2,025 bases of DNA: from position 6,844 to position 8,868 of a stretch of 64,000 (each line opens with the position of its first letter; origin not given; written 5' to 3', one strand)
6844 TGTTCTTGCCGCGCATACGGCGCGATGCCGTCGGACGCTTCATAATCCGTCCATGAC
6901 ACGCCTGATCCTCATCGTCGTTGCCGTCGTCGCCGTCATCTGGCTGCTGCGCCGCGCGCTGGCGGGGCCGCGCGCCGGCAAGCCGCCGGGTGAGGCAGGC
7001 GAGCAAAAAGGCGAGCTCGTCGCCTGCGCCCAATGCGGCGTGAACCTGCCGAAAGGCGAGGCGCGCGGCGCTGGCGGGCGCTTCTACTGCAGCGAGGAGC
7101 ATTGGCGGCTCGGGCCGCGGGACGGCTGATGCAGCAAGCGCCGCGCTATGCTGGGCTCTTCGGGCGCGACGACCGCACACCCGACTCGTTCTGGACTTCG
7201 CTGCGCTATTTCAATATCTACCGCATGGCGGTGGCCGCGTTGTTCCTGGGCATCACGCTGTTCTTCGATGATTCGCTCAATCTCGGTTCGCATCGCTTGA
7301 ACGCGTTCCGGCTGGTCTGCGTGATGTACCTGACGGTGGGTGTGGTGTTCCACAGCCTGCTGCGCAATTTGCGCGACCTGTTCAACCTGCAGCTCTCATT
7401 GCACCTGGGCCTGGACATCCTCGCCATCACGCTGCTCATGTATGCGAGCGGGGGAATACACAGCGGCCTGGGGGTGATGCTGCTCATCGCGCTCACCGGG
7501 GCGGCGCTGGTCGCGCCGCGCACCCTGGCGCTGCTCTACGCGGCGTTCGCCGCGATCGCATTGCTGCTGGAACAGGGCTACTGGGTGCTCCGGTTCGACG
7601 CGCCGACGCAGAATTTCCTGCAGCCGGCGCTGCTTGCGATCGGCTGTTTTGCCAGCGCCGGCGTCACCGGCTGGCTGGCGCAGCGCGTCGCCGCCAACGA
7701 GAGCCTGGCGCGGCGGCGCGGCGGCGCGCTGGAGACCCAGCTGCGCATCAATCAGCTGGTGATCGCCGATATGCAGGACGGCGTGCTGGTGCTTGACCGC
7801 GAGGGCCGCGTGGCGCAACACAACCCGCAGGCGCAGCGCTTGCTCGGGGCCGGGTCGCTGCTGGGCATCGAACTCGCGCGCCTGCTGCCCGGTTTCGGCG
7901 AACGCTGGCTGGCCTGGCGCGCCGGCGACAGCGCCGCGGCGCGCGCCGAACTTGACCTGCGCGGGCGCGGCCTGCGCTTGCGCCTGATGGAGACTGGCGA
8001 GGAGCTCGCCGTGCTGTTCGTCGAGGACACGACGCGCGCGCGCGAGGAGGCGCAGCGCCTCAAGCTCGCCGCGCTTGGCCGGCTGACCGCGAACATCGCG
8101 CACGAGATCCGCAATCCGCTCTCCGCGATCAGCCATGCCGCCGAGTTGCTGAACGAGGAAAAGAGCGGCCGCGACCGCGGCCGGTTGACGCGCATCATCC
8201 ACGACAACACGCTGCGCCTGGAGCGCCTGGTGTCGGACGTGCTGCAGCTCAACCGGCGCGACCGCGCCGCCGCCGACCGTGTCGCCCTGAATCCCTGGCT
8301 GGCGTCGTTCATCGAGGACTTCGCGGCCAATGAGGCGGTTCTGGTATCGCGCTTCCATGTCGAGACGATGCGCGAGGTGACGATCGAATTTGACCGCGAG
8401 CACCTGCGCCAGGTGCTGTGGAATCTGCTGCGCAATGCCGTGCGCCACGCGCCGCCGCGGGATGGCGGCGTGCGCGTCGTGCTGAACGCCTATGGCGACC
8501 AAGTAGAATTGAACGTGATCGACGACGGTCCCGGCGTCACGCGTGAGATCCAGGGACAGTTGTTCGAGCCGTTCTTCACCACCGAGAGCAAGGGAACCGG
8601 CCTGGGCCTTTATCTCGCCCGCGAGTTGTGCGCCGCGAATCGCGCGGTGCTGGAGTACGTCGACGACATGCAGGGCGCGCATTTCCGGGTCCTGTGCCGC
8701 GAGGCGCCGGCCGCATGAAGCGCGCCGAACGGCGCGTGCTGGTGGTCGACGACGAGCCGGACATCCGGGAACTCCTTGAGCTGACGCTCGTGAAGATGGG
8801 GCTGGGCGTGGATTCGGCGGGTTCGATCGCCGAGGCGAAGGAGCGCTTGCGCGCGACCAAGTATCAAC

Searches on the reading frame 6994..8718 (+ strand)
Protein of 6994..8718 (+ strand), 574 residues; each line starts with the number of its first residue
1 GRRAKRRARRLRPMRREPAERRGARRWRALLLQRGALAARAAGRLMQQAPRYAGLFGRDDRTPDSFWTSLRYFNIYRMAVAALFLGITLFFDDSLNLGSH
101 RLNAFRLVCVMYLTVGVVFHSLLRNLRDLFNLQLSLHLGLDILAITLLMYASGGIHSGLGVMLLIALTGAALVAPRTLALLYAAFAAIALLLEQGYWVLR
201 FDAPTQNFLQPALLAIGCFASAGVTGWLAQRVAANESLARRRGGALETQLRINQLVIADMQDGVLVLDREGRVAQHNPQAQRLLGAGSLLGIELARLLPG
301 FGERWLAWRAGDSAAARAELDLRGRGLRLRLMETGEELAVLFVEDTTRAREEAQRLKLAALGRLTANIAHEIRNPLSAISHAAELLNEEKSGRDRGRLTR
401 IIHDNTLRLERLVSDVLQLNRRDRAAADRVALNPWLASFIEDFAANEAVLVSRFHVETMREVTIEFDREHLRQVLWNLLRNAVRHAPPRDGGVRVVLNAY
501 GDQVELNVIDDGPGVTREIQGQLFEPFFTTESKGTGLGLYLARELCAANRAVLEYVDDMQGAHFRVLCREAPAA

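Call 30: search_protein_families(library=pfam, proteins=[window:6994-8718:+])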
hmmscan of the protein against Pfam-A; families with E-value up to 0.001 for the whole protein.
window:6994-8718:+ (574 aa): 5 families
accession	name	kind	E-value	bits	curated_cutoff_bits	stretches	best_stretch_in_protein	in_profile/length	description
PF25323.1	6TM_PilS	-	3.1e-30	105.7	27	1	67-239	9-189/189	PilS-like transmembrane domain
PF02518.31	HATPase_c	-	5.2e-21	75.6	26.4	1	467-566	2-105/111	Histidine kinase-, DNA gyrase B-, and HSP90-like ATPase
PF00512.31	HisKA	-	9.5e-16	58.1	26.9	1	361-423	2-64/66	His Kinase A (phospho-acceptor) domain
PF13188.13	PAS_8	-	1.7e-05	25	21.8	1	256-304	6-53/65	PAS domain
PF13581.12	HATPase_c_2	-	3.4e-05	24.3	27.4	1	470-546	31-109/127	Histidine kinase-like ATPase domain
